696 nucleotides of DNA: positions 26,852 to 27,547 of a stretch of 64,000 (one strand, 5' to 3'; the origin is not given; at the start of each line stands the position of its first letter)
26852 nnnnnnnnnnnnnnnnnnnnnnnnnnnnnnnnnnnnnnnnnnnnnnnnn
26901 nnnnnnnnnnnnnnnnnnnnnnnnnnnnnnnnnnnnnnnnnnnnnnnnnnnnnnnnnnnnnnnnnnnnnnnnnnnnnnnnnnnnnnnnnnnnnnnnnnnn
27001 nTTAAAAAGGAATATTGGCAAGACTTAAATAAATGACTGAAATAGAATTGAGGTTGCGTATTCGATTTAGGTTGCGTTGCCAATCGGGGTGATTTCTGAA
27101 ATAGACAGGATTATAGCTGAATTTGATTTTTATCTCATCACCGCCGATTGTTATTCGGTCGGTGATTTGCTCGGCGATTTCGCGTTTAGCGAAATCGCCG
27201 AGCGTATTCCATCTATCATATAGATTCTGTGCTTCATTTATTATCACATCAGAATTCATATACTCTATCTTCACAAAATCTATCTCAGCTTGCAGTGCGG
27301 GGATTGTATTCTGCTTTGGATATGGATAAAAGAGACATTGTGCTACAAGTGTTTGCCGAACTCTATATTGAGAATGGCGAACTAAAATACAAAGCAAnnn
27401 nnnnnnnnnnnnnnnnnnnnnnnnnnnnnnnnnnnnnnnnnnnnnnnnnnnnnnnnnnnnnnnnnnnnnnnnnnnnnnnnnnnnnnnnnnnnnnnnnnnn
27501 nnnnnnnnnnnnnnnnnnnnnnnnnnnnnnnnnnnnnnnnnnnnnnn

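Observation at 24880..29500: AT-rich ~4.6-kb island of seven hypothetical genes abutting tRNA-Ser(GCU)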

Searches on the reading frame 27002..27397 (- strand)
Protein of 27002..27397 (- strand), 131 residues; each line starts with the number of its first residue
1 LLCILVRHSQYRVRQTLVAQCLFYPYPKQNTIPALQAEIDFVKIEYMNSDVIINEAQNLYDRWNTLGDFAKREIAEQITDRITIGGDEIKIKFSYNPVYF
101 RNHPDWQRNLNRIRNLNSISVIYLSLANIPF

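Call 4: search_protein_families(library=pfam, proteins=[window:27002-27397:-], max_evalue=1)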
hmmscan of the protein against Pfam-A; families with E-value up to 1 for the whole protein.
window:27002-27397:- (131 aa): 0 families

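Call 5: search_protein_families(library=padloc, proteins=[window:27002-27397:-], max_evalue=1)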
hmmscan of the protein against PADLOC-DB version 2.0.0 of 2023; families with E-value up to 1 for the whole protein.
window:27002-27397:- (131 aa): 0 families

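Call 6: search_protein_families(library=ncbifam, proteins=[window:27002-27397:-], max_evalue=1)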
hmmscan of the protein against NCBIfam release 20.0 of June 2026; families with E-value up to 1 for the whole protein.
window:27002-27397:- (131 aa): 0 families

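Call 7: search_protein_families(library=phrogs, proteins=[window:27002-27397:-], max_evalue=1)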
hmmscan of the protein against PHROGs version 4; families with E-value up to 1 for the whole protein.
window:27002-27397:- (131 aa): 1 family
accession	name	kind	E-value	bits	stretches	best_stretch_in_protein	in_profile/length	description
phrog_95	-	integration and excision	0.026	14.1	1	47-96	519-567/651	integrase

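Call 27: find_homologous_proteins(query=window:27002-27397:-, max_evalue=0.01)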
Query window:27002-27397:- (131 aa): 3 proteins with E <= 0.01 among 7 candidates.
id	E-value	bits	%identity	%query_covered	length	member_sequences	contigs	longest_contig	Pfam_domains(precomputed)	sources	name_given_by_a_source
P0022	2.5e-49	184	100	65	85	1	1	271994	-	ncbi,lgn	ncbi:MAG: hypothetical protein WCG55_03115 [bacterium]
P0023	1.1e-47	179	99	63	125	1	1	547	-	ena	-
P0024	2.5e-36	142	80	62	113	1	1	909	-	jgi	jgi:hypothetical protein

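Call 29: find_encoding_contigs(protein=P0023, flank=10000)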
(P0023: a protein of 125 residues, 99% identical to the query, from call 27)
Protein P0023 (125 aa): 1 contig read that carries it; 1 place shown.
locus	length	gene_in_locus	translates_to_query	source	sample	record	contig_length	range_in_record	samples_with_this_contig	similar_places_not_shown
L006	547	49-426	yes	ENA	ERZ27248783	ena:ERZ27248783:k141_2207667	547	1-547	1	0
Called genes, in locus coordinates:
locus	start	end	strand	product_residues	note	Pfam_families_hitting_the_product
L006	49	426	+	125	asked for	-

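Call 30: find_encoding_contigs(protein=P0024, flank=10000)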
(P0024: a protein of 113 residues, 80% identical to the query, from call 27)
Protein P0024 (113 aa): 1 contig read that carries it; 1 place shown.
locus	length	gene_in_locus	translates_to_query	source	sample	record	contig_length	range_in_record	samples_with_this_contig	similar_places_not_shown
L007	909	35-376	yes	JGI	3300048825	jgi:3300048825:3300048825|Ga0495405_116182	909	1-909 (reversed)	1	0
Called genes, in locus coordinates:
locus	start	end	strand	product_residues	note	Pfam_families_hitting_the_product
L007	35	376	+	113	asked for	-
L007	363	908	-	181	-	?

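Call 62: find_related_loci(query=P0023, collection=viral_contigs, flank=10000)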
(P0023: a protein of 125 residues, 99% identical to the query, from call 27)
Query P0023 (125 aa) in viral_contigs; peptide patterns used: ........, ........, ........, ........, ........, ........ (x = any residue, [..] = any of these).
1 stretches matched a pattern, but none encodes a relative of the query by tblastn (E <= 1e-3).

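Call 66: search_protein_families(library=pfam, proteins=[P0023], max_evalue=1)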
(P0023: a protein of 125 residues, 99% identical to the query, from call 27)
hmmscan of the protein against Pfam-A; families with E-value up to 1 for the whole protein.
P0023 (125 aa): 0 families

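Call 73: find_related_loci(query=A6, collection=metagenome_contigs, flank=10000)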
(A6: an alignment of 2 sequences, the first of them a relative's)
Query A6 (125 aa) in metagenome_contigs; peptide patterns used: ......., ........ (x = any residue, [..] = any of these).
600 stretches matched a pattern (row limit reached: there are more); 4 encode a relative of the query (tblastn E <= 1e-3); 4 distinct loci.
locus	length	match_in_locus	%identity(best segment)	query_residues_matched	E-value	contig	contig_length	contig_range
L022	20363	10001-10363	75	5-125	1e-62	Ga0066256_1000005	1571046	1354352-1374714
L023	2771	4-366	75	5-125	3e-62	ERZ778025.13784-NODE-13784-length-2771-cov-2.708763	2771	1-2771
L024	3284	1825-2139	55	5-109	3e-38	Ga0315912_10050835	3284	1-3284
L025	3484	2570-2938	46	3-125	3e-32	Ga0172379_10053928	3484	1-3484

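Call 76: search_protein_families(library=pfam, proteins=[L022:173-877:+, L022:1564-2397:+, L022:3155-4639:-, L022:4566-6287:-, L022:6376-6708:-, L022:6754-8511:-, L022:8882-10381:+, L022:1369-1626:-, L022:2703-2987:-, L022:880-1224:-], max_evalue=0.001)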
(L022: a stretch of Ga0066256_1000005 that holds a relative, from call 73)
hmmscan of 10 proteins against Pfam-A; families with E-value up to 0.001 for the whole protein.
L022:173-877:+ (234 aa): 0 families

L022:1564-2397:+ (277 aa): 0 families

L022:3155-4639:- (494 aa): 5 families
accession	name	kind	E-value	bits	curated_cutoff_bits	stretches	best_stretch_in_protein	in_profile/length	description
PF00580.27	UvrD-helicase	-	2.8e-10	40.8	23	1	120-181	192-255/271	UvrD/REP helicase N-terminal domain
PF01443.25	Viral_helicase1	-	2.4e-08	34.5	21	1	441-484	179-228/228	Viral superfamily 1 RNA helicase core domain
PF13245.12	AAA_19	-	6.5e-07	30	25.1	1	29-180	10-132/134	AAA domain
PF13538.12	UvrD_C_2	-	4.9e-06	26.7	27.4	1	448-482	11-51/52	UvrD-like helicase C-terminal domain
PF13361.12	UvrD_C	-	0.00015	21.7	25.6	1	445-485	293-348/350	UvrD-like helicase C-terminal domain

L022:4566-6287:- (573 aa): 7 families
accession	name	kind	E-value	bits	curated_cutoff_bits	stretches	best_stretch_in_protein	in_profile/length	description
PF13175.12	AAA_15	-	1.4e-25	91.2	32.1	2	3-103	2-92/374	AAA ATPase domain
PF13304.12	AAA_21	-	2.8e-20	74.1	27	1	27-318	1-303/304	AAA domain, putative AbiEii toxin, Type IV TA system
PF02463.25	SMC_N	-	2.2e-11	44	40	1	4-321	2-206/220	RecF/RecN/SMC N terminal domain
PF13476.12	AAA_23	-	1.7e-06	29.3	27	1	6-99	1-87/201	AAA domain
PF13555.12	AAA_29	-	1.7e-06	28.1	27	1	5-53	2-50/61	P-loop containing region of AAA domain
PF00005.33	ABC_tran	-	0.00011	23.3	25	0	17-80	3-60/137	ABC transporter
PF11398.14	DUF2813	-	0.00027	20.9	21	0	5-63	4-61/372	Protein of unknown function (DUF2813)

L022:6376-6708:- (110 aa): 3 families
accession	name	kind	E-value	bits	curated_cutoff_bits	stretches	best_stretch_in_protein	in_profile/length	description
PF01381.28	HTH_3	-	1.3e-10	41.6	23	1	53-101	4-51/55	Helix-turn-helix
PF12844.13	HTH_19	-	9.1e-07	29.1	30.2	1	53-107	7-60/64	Helix-turn-helix domain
PF13560.12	HTH_31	-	1.1e-06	29.3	27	1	53-104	9-60/64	Helix-turn-helix domain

L022:6754-8511:- (585 aa): 2 families
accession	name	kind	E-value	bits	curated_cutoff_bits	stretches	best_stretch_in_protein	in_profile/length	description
PF07508.19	Recombinase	-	1.3e-15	57.9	21.1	1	210-321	1-102/102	Recombinase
PF00239.26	Resolvase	-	2.8e-13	50.6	23.3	1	93-189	46-144/145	Resolvase, N terminal domain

L022:8882-10381:+ (499 aa): 2 families
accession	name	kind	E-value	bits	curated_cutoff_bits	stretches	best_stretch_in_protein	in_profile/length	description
PF00239.26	Resolvase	-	7.4e-31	107.6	23.3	1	9-154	3-144/145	Resolvase, N terminal domain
PF07508.19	Recombinase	-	4e-18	66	21.1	1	176-277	2-101/102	Recombinase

L022:1369-1626:- (85 aa): 0 families

L022:2703-2987:- (94 aa): 2 families
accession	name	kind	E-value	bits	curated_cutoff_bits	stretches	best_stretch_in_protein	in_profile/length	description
PF01381.28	HTH_3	-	5.8e-11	42.7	23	1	33-88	1-55/55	Helix-turn-helix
PF13560.12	HTH_31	-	2.8e-07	31.2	27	1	33-75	6-48/64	Helix-turn-helix domain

L022:880-1224:- (114 aa): 1 family
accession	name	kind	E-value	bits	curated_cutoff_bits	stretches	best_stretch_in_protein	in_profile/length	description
PF01381.28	HTH_3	-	3.2e-08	33.9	23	1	58-113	1-55/55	Helix-turn-helix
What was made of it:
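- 27316..27455 (+): LSR2 'part A', a fragment of a second large serine recombinase gene. It covers the residues just before the last 40 codons. It is truncated at the 5' end and broken after ...SLSCG. The L022 ORF 6754-8511 carries Resolvase + Recombinase domains (call 76).
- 27069..27312 (-): LSR1 3' fragment. It contains annotated 'gene' p5 (27002-27259/27397). These are the last ~80 codons of a comM-targeting large serine recombinase, and 27069 is the end of that element. The full gene in L022 (8882-10381) has Resolvase + Recombinase domains (call 76).
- On Large serine recombinase (p5 and the unannotated fragments): They are present in the full-length homologs L022 8882-10381 and 6754-8511 (call 76).
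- The full-length LSR1 and LSR2 in L022 both carry Resolvase + Recombinase domains (call 76).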

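Call 97: find_related_loci(query=L022:6754-8511:-, collection=viral_contigs, flank=6000)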
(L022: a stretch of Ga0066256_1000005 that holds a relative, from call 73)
Query L022:6754-8511:- (585 aa) in viral_contigs; peptide patterns used: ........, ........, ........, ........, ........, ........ (x = any residue, [..] = any of these).
5 stretches matched a pattern, but none encodes a relative of the query by tblastn (E <= 1e-3).
